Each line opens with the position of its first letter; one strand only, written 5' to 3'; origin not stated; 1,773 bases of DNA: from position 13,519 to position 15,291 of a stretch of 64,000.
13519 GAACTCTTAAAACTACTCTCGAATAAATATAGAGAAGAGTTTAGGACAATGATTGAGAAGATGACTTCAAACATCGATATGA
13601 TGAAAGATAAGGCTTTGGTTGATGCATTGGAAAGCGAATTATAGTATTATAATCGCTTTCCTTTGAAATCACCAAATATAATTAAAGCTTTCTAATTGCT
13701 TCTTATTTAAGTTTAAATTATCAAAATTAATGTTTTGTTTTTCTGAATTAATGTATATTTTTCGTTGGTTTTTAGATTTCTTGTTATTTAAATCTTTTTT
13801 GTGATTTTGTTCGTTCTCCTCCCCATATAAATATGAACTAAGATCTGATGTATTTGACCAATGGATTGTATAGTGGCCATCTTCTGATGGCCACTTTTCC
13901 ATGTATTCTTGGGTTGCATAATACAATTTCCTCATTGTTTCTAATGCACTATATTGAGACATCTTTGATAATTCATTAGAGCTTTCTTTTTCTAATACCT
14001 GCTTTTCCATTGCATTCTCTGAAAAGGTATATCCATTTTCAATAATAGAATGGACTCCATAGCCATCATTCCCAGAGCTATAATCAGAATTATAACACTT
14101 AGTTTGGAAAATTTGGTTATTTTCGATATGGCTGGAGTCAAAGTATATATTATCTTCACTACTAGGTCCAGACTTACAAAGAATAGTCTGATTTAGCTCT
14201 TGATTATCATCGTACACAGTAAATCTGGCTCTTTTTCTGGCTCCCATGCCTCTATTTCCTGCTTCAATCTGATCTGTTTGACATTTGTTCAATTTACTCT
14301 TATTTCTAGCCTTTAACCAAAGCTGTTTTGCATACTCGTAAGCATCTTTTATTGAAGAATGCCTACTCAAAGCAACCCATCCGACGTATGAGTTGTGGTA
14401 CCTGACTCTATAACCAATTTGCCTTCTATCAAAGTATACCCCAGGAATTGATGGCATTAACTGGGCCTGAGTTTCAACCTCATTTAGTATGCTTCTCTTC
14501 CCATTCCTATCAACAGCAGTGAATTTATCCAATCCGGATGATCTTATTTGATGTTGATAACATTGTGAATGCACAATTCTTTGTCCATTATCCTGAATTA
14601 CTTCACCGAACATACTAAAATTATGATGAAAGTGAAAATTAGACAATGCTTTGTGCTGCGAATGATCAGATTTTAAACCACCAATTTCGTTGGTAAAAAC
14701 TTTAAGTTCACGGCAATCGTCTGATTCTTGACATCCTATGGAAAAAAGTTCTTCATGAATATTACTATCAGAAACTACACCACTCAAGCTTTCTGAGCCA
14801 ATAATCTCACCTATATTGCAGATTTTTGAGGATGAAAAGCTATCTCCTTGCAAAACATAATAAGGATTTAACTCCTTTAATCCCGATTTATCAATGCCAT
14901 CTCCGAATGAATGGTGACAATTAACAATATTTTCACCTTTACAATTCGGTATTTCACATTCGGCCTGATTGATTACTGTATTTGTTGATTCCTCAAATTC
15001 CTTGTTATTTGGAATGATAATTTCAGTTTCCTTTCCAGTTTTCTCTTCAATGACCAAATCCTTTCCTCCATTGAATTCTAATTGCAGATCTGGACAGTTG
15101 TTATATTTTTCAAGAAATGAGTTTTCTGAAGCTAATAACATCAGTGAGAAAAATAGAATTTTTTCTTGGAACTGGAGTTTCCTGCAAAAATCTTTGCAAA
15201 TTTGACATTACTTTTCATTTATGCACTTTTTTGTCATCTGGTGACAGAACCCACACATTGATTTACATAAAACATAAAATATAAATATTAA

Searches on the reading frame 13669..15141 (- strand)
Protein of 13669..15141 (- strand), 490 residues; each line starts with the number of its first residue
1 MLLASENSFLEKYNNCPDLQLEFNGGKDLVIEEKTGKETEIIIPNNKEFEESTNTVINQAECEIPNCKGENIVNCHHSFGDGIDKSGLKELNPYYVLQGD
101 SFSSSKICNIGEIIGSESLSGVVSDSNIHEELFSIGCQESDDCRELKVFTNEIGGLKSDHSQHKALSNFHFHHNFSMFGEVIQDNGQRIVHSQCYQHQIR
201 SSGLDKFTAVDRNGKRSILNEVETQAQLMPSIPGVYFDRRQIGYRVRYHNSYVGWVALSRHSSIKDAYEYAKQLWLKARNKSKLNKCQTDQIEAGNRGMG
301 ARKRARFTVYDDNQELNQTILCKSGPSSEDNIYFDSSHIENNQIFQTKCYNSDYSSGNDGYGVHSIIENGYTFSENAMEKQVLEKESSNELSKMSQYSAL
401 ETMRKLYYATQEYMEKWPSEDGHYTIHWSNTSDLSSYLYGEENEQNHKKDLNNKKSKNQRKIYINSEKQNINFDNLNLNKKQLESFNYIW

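Call 3: search_protein_families(library=pfam, proteins=[window:13669-15141:-], max_evalue=10)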
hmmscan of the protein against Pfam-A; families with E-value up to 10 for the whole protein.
window:13669-15141:- (490 aa): 0 families

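Call 69: list_cluster_members(proteins=[window:13669-15141:-, window:19932-20909:-, window:2339-7168:+])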
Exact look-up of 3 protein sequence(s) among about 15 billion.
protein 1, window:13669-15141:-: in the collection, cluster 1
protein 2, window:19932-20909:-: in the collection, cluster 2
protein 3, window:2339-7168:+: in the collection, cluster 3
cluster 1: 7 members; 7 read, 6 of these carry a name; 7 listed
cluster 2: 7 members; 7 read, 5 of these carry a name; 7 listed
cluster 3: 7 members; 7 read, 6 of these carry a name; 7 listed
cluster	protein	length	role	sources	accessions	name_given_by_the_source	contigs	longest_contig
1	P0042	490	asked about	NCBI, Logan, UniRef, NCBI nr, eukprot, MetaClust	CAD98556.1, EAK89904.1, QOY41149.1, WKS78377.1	hypothetical protein [Cryptosporidium parvum Iowa II] | Uncharacterized protein n=2 Tax=Cryptosporidium parvum TaxID=5807 RepID=Q5CX35_CRYPI | QOY41149.1 hypothetical protein CPATCC_002803 [Cryptosporidium parvum]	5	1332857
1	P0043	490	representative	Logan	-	-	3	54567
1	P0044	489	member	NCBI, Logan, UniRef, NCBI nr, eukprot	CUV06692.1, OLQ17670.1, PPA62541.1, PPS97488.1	unnamed protein product [Cryptosporidium hominis] | Uncharacterized protein n=1 Tax=Cryptosporidium hominis TaxID=237895 ... | hypothetical protein [Cryptosporidium hominis TU502]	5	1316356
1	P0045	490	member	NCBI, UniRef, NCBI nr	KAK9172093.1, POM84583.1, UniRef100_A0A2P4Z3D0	hypothetical protein CmeUKMEL1_13120 [Cryptosporidium meleagridis] | Uncharacterized protein n=1 Tax=Cryptosporidium meleagridis TaxID=93969 ...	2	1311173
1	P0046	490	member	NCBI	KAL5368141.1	hypothetical protein CPHLJ_6g2670 [Cryptosporidium parvum]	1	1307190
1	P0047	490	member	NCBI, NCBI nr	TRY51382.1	Uncharacterized protein CTYZ_00001454 [Cryptosporidium tyzzeri]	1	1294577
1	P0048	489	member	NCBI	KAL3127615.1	hypothetical protein CHM_6g2670 [Cryptosporidium hominis]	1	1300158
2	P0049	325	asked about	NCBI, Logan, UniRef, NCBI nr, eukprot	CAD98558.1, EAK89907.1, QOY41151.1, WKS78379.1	macrophage infectivity potentiator (MIP);FKBP peptidyl-prolyl cis-trans isomerase-like ... | peptidylprolyl isomerase n=2 Tax=Cryptosporidium parvum TaxID=5807 RepID=Q5CX33_CRYPI | QOY41151.1 hypothetical protein CPATCC_002805 [Cryptosporidium parvum]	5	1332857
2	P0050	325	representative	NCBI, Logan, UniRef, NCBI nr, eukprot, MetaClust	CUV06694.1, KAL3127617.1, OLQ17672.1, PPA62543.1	unnamed protein product [Cryptosporidium hominis] | peptidylprolyl isomerase n=1 Tax=Cryptosporidium hominis TaxID=237895 ... | peptidyl-prolyl isomerase/macrophage infectivity potentiator [Cryptosporidium hominis ...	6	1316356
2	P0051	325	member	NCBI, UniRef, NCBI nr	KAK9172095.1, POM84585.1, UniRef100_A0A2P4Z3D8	FKBP-type peptidyl-prolyl cis-trans isomerase family protein [Cryptosporidium meleagridis] | peptidylprolyl isomerase n=1 Tax=Cryptosporidium meleagridis TaxID=93969 ...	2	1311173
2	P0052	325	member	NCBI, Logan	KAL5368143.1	hypothetical protein CPHLJ_6g2690 [Cryptosporidium parvum]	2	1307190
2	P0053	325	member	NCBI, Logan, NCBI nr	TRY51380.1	FKBP-like Peptidylprolyl isomerase [Cryptosporidium tyzzeri]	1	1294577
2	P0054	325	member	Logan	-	-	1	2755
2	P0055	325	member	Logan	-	-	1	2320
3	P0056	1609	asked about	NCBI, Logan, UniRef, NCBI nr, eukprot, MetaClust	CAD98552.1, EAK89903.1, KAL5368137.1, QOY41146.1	hypothetical protein [Cryptosporidium parvum Iowa II] | Uncharacterized protein n=2 Tax=Cryptosporidium parvum TaxID=5807 RepID=Q5CX38_CRYPI | QOY41146.1 hypothetical protein CPATCC_002800 [Cryptosporidium parvum]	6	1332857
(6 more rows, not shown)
